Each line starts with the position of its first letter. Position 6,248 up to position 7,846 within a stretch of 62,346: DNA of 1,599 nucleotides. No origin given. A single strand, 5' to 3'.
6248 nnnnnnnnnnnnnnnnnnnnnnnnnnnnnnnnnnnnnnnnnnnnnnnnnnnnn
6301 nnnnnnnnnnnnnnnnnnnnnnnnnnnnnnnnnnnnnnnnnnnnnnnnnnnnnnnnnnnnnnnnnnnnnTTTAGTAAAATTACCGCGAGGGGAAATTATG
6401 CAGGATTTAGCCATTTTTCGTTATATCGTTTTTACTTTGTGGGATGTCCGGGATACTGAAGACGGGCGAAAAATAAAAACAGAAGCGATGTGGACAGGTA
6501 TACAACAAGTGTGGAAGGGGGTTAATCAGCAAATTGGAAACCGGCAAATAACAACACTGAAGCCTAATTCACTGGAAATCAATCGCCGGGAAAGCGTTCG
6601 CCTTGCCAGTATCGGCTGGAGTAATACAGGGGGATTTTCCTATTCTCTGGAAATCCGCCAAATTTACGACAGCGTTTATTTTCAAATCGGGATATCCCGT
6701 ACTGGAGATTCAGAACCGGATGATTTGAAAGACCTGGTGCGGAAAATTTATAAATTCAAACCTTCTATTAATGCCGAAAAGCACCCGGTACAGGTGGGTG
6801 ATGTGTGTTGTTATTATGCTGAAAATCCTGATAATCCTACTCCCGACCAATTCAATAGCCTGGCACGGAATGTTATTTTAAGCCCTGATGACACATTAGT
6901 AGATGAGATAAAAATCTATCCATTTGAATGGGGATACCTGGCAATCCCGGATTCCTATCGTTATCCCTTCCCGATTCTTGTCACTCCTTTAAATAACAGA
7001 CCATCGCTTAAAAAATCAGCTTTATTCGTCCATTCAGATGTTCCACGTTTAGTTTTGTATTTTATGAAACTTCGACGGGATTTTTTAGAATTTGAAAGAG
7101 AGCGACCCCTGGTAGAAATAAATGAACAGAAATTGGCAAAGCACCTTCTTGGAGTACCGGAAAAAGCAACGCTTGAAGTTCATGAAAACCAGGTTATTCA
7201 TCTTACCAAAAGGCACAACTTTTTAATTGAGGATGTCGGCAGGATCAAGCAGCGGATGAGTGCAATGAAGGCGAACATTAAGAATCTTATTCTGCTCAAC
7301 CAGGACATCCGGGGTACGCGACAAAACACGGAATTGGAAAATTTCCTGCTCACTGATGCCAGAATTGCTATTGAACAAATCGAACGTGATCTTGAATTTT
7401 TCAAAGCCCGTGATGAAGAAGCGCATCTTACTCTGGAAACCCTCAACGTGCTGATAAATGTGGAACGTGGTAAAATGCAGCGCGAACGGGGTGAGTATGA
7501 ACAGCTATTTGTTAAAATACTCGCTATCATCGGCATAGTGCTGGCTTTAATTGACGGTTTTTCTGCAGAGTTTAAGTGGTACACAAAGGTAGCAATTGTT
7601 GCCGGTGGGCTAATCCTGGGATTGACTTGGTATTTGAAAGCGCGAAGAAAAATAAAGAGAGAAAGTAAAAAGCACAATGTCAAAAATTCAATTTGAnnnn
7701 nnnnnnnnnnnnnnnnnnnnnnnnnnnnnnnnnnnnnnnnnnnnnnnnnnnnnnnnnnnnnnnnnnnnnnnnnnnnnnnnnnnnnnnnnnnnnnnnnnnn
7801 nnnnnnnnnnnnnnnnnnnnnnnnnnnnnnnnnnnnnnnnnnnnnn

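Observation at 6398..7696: CHAT-adjacent 432-aa protein: orphan N-terminal domain, coiled coil and a terminal TM hairpin translationally coupled to the protease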

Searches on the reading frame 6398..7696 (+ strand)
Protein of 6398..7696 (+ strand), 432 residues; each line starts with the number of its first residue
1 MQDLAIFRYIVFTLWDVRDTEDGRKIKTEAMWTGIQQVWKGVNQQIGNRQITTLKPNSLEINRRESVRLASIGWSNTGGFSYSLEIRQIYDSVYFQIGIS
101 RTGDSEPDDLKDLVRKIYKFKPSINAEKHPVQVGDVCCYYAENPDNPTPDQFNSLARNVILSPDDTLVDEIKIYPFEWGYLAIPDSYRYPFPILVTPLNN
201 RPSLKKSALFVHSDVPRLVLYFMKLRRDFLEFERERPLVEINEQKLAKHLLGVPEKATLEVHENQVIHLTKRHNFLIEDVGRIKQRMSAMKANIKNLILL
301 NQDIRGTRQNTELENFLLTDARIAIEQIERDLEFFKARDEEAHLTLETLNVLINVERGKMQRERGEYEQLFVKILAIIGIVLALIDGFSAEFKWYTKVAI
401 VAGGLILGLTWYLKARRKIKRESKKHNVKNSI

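Call 5: search_protein_families(library=pfam, proteins=[window:6398-7696:+], max_evalue=0.1)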
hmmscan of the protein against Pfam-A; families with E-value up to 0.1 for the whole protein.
window:6398-7696:+ (432 aa): 0 families

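Call 6: search_protein_families(library=padloc, proteins=[window:6398-7696:+], max_evalue=0.1)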
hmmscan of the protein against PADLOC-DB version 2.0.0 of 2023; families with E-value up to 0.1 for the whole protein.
window:6398-7696:+ (432 aa): 1 family
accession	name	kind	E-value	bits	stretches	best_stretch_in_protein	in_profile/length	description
PDLC04630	PDC-M40B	-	0.0072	13.1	1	260-402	143-289/547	-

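Call 7: find_homologous_proteins(query=window:6398-7693:+, max_evalue=0.001)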
Query window:6398-7693:+ (432 aa): 2 proteins with E <= 0.001 among 5356 candidates.
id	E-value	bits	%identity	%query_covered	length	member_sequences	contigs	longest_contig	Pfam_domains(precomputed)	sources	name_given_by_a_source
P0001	4.3e-287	969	100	100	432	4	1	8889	-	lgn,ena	-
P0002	1.7e-44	170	84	23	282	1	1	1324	PF02190.23,PF01148.26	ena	-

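Call 11: search_solved_structures(query=window:6398-7693:+, max_evalue=10)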
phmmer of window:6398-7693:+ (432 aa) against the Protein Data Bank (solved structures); distinct sequences matched with E-value up to 10: 0.

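Call 12: search_protein_families(library=ncbifam, proteins=[window:6398-7696:+], max_evalue=1)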
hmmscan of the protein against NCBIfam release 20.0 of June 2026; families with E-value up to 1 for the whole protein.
window:6398-7696:+ (432 aa): 1 family
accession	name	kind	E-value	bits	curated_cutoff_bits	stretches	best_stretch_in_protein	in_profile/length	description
NF007160.0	PRK09598.1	equivalog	0.16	10.2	561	1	361-429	142-210/523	phosphoethanolamine--lipid A transferase EptA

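Call 14: find_encoding_contigs(protein=P0001, flank=10000)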
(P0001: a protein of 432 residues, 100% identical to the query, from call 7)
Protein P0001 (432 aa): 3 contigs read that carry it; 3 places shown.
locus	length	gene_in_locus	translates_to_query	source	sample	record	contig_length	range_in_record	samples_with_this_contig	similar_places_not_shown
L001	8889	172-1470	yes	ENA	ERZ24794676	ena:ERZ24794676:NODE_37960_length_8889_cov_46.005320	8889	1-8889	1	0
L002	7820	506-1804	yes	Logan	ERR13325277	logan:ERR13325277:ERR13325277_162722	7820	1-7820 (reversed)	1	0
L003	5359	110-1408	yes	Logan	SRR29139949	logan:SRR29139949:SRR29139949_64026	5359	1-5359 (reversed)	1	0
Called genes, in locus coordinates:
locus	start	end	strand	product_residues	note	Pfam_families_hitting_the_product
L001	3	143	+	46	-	?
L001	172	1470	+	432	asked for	-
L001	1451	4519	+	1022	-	PF07719:TPR_2 (faint), PF24885:TPR_NPHP3 (faint), PF00515:TPR_1 (faint), PF13181:TPR_8 (faint), PF13176:TPR_7 (faint), PF17874:TPR_MalT (weak), PF13424:TPR_12, PF12770:CHAT, +3 more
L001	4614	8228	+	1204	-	PF00082:Peptidase_S8, PF13229:Beta_helix, PF13585:CHU_C (weak), PF13860:FlgD_ig (weak), PF18962:Por_Secre_tail (weak)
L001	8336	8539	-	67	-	-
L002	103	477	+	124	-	-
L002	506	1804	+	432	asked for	-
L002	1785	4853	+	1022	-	PF07719:TPR_2 (faint), PF24885:TPR_NPHP3 (faint), PF00515:TPR_1 (faint), PF13181:TPR_8 (faint), PF13176:TPR_7 (faint), PF17874:TPR_MalT (weak), PF13424:TPR_12, PF12770:CHAT, +3 more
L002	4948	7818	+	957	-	?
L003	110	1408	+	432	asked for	-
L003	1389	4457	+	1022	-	PF07719:TPR_2 (faint), PF24885:TPR_NPHP3 (faint), PF00515:TPR_1 (faint), PF13181:TPR_8 (faint), PF13176:TPR_7 (faint), PF17874:TPR_MalT (weak), PF13424:TPR_12, PF12770:CHAT, +3 more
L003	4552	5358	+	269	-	?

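Call 15: search_protein_representatives(protein=window:6398-7693:+)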
Query: 432 residues. Proteins with E-value up to 0.001 (for the whole library): 63; up to 1e-10: 33; up to 1e-30: 16. The best 63 are listed.
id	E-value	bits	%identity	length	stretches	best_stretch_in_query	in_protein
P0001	1.4e-287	969.3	100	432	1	1-432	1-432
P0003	1.4e-57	211.6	35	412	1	2-417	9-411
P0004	2.0e-51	191.3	32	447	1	3-414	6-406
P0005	3.8e-47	177.2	30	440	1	3-414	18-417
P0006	4.2e-46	173.8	31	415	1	2-418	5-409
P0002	5.3e-45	170.1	83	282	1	308-409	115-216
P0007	5.2e-42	160.3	35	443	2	194-417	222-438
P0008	4.0e-41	157.4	28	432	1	39-416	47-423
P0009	4.7e-40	153.9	30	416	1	2-420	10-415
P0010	7.9e-40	153.1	31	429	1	2-417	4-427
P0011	1.9e-39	151.8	30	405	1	35-416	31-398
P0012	5.9e-37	143.6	29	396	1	35-408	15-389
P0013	1.3e-35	139.3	28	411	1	6-417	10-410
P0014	8.0e-35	136.6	29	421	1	2-410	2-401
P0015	6.4e-34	133.6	29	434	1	2-421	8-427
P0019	1.4e-23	99.6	23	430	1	2-410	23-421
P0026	9.6e-15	70.5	22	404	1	3-414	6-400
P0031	4.6e-11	58.4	26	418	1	2-381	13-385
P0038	4.5e-10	55.1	26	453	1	56-363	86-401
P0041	1.3e-08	50.3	23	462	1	61-423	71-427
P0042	2.1e-08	49.6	24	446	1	56-414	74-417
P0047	5.1e-07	45.0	24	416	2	176-416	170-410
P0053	3.1e-06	42.4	22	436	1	66-412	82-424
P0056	1.6e-05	40.0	23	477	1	80-389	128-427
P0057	6.1e-05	38.2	25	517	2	175-424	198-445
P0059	1.4e-04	37.0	25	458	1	42-390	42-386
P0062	4.2e-04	35.4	27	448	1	129-387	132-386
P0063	5.9e-04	34.9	26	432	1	59-361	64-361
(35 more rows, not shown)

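Call 16: predict_structure(protein=window:6398-7693:+)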
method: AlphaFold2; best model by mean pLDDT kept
length: 432 residues; sequences in the alignment: 1
mean_pLDDT: 40.0   pTM: 0.27
mean pLDDT of the five models: 40.0, 38.2, 35.6, 33.8, 32.6
residues with pLDDT >= 90: 0; 70-90: 13; 50-70: 60; < 50: 359
segments of 3 or more residues with pLDDT < 50: 1-38, 40-72, 86-102, 104-299, 320-322, 327-387
pLDDT, mean of each block of 10 residues (from residue 1): 43 41 39 48 44 34 38 51 49 45 46 44 28 30 34 30 28 24 24 25 27 29 29 28 37 35 28 31 42 47 52 50 47 44 32 30 37 45 48 55 66 72 64 43
secondary structure, 60 per line:
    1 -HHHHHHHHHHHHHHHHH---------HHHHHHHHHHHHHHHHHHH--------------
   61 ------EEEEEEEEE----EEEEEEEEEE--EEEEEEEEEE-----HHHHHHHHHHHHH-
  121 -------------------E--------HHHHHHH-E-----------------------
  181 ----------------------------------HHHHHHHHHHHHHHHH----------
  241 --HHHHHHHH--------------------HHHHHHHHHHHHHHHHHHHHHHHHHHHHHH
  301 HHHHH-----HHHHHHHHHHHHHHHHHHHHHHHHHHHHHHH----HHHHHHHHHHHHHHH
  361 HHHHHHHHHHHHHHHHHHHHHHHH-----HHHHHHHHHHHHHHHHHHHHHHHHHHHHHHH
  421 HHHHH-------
elements in order: H2-18 H28-46 E67-75 E80-89 E92-101 H107-119 H149-155 H215-230 H243-250 H271-305 H311-341 H346-384 H390-425

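Call 19: search_protein_families(library=pfam, alignment_id=A1, max_evalue=0.01)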
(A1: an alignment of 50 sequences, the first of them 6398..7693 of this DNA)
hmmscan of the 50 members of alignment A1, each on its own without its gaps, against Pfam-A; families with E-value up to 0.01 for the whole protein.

A. member 1, window:6398-7693:+ (432 aa): 0 families

B. families by the number of members that match (of 50 scanned): 9 families
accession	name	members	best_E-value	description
PF20270.3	CATRA-C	3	0.0014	CASPASE and TPR Repeat-Associated C-terminal domain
PF05791.16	Bacillus_HBL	1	0.00066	Bacillus haemolytic enterotoxin (HBL)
PF00992.25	Troponin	1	0.0016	Troponin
PF07332.16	Phage_holin_3_6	1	0.0017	Putative Actinobacterial Holin-X, holin superfamily III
PF25496.1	URGCP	1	0.0027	Up-regulator of cell proliferation-like domain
PF01956.21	EMC3_TMCO1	1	0.0034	Integral membrane protein EMC3/TMCO1-like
PF12464.13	Mac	1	0.004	Maltose acetyltransferase hexapeptide capping motif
PF23203.1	KIF21A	1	0.0077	KIF21A-like domain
PF02346.21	Vac_Fusion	1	0.0098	Chordopoxvirus multifunctional envelope protein A27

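Call 20: search_solved_structures(query=A1, max_evalue=10)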
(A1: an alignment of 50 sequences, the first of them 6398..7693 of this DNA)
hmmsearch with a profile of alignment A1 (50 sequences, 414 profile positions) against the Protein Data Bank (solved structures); distinct sequences matched with E-value up to 10: 24.
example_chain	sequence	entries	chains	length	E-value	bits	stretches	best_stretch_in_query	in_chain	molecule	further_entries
3m9h_A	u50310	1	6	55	0.0056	18.8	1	257-296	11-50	Proteasome-associated ATPase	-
3m91_A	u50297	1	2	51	0.0058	18.7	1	257-296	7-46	Proteasome-associated ATPase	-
3m9b_A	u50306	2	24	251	0.02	16.9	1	237-296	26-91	Proteasome-associated ATPase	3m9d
6zpm_A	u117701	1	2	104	0.026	16.6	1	229-289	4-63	Trypanosoma cruzi KKT4 117-218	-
7ljf_A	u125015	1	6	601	0.066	15.3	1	237-296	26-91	AAA ATPase forming ring-shaped complexes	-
7px9_A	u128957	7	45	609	0.067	15.2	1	237-296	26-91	AAA ATPase forming ring-shaped complexes | Proteasome-associated ATPase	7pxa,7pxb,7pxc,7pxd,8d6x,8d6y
4ax8_A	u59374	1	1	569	0.15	14.1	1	242-302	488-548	WBDD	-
4azs_A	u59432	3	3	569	0.15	14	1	242-304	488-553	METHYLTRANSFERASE WBDD | WBDD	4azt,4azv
5aps_A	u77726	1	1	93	0.23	13.4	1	226-288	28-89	GENERAL CONTROL PROTEIN GCN4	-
3b5n_B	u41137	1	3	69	0.56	12.2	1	251-298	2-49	Protein SSO1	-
2oqq_A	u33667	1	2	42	0.58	12.1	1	259-298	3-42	Transcription factor HY5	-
5apq_A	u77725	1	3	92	0.8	11.7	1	226-288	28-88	GENERAL CONTROL PROTEIN GCN4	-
5apw_A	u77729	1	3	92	1.3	11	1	226-288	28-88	GENERAL CONTROL PROTEIN GCN4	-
5rhg_A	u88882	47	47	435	1.5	10.8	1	79-103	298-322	NS3 Helicase | Zika virus NS3 helicase domain | Serine protease NS3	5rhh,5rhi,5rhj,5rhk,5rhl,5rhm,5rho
5y4z_A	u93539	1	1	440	1.5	10.8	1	79-103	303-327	NS3 helicase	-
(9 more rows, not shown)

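Call 41: predict_structure(alignment_id=A1)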
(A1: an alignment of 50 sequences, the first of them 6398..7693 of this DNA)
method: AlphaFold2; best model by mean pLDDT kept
length: 432 residues; sequences in the alignment: 50
mean_pLDDT: 91.4   pTM: 0.83
mean pLDDT of the five models: 91.4, 89.5, 89.2, 88.5, 88.6
residues with pLDDT >= 90: 338; 70-90: 74; 50-70: 17; < 50: 3
segments of 3 or more residues with pLDDT < 50: 430-432
pLDDT, mean of each block of 10 residues (from residue 1): 96 90 92 95 94 86 88 96 96 96 93 94 83 94 93 92 71 93 82 93 96 95 94 97 97 91 96 97 96 95 73 91 98 98 97 94 90 90 92 93 92 89 70 44
secondary structure, 60 per line:
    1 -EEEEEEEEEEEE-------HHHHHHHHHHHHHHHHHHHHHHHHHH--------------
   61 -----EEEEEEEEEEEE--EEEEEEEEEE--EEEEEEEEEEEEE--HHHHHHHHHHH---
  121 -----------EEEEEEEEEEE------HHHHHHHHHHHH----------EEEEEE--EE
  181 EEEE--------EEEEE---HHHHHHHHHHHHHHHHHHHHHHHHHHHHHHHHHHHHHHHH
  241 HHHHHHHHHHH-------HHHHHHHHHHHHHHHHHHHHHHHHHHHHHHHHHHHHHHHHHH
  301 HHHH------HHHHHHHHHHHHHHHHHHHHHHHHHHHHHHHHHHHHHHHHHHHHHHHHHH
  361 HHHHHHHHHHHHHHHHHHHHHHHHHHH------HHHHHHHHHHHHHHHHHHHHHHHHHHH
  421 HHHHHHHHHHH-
elements in order: E2-13 H21-46 E66-77 E80-89 E92-104 H107-117 E132-142 H149-160 E171-176 E179-184 E193-197 H201-251 H259-304 H311-387 H394-431

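Call 43: find_encoding_contigs(protein=P0003, flank=6000, max_places=3)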
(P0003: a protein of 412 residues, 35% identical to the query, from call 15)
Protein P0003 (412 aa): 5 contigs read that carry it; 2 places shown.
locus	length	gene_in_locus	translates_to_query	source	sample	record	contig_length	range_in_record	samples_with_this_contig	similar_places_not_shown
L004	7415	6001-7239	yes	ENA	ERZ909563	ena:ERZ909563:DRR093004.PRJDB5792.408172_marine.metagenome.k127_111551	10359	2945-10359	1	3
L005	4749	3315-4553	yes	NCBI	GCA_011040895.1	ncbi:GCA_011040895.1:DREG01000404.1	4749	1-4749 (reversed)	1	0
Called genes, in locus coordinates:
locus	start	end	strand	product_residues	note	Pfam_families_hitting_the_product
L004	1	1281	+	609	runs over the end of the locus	PF16697:Yop-YscD_cpl, PF00498:FHA, PF02861:Clp_N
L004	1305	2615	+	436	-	PF07643:DUF1598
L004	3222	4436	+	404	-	PF00069:Pkinase, PF07714:PK_Tyr_Ser-Thr, PF13414:TPR_11 (weak), PF13424:TPR_12 (weak), PF00515:TPR_1 (weak), PF13432:TPR_16, PF13414:TPR_11, PF13414:TPR_11, +15 more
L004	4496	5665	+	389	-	PF00583:Acetyltransf_1 (faint)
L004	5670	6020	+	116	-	-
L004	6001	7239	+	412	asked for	-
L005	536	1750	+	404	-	PF00069:Pkinase, PF07714:PK_Tyr_Ser-Thr, PF13414:TPR_11 (weak), PF13424:TPR_12 (weak), PF00515:TPR_1 (weak), PF13432:TPR_16, PF13414:TPR_11, PF13414:TPR_11, +15 more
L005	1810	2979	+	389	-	PF00583:Acetyltransf_1 (faint)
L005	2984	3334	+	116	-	-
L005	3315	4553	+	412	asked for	-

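Call 44: fold_search(model_id=the predicted structure, library=pdb)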
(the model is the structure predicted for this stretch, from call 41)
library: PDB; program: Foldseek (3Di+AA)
matches with E <= 10: 927; with E <= 0.001: 18
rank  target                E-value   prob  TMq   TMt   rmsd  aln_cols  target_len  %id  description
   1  8tmb_B                7.3e-05  1.00  0.23  0.27  16.3       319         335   12  Cryo-EM structure of CorA in complex with conformation-specific synthetic antibody C12 and 20 mM MgCl2, State MG20-1 (released 2025-02-12)
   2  4i0u_F                1.2e-04  1.00  0.23  0.26  16.8       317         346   11  Improved structure of Thermotoga maritima CorA at 2.7 A resolution (released 2013-03-06)
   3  8tmd_E                1.2e-04  1.00  0.20  0.23  16.8       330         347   12  Cryo-EM structure of CorA in complex with conformation-specific synthetic antibody C18 and 100 uM MgCl2, State MG0.1-1 (released 2025-02-12)
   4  8tmc_B                1.7e-04  0.99  0.19  0.23  17.9       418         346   11  Cryo-EM structure of CorA in complex with conformation-specific synthetic antibody C12 and 20 mM MgCl2, State MG20-2 (released 2025-02-12)
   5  4i0u_E                2.6e-04  0.98  0.18  0.21  17.8       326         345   11  Improved structure of Thermotoga maritima CorA at 2.7 A resolution (released 2013-03-06)
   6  8tmc_D                2.7e-04  0.99  0.17  0.21  17.7       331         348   10  Cryo-EM structure of CorA in complex with conformation-specific synthetic antibody C12 and 20 mM MgCl2, State MG20-2 (released 2025-02-12)
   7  8tmc_A                3.0e-04  1.00  0.21  0.25  17.5       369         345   11  Cryo-EM structure of CorA in complex with conformation-specific synthetic antibody C12 and 20 mM MgCl2, State MG20-2 (released 2025-02-12)
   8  8tmc_C                3.2e-04  0.99  0.19  0.22  16.9       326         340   12  Cryo-EM structure of CorA in complex with conformation-specific synthetic antibody C12 and 20 mM MgCl2, State MG20-2 (released 2025-02-12)
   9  8tmn_E                3.2e-04  0.99  0.21  0.26  17.8       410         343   10  Cryo-EM structure of magnesium depleted CorA in complex with conformation-specific synthetic antibody C18, State MGD-1 (released 2025-02-12)
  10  4i0u_D                3.9e-04  1.00  0.21  0.24  16.0       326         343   10  Improved structure of Thermotoga maritima CorA at 2.7 A resolution (released 2013-03-06)
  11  8tmi_E                4.1e-04  0.99  0.19  0.23  17.1       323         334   12  Cryo-EM structure of CorA in complex with conformation-specific synthetic antibody C18 and 100 uM MgCl2, State MG0.1-2 (released 2025-02-12)
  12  8tme_E                4.6e-04  0.98  0.21  0.24  18.2       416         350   11  Cryo-EM structure of CorA in complex with conformation-specific synthetic antibody C18 and 100 uM MgCl2, State MG0.1-1 (released 2025-02-12)
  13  8tmd_A                5.1e-04  1.00  0.24  0.29  17.7       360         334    9  Cryo-EM structure of CorA in complex with conformation-specific synthetic antibody C18 and 100 uM MgCl2, State MG0.1-1 (released 2025-02-12)
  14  4i0u_B                6.2e-04  0.98  0.19  0.22  17.2       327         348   10  Improved structure of Thermotoga maritima CorA at 2.7 A resolution (released 2013-03-06)
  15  8tmb_A                6.6e-04  0.99  0.18  0.22  17.1       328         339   11  Cryo-EM structure of CorA in complex with conformation-specific synthetic antibody C12 and 20 mM MgCl2, State MG20-1 (released 2025-02-12)
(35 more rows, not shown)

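Call 45: find_homologous_proteins(query=A1, max_evalue=0.001)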
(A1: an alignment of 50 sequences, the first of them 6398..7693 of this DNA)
Query A1 (50 sequences) (432 aa, profile of the alignment): 3 proteins with E <= 0.001 among 7592 candidates.
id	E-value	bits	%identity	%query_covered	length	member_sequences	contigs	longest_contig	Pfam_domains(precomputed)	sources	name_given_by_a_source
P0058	4.7e-112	393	21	81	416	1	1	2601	-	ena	-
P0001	1.1e-108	382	100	100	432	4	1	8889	-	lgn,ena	-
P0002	1.0e-22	99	84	23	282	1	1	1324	PF02190.23,PF01148.26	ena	-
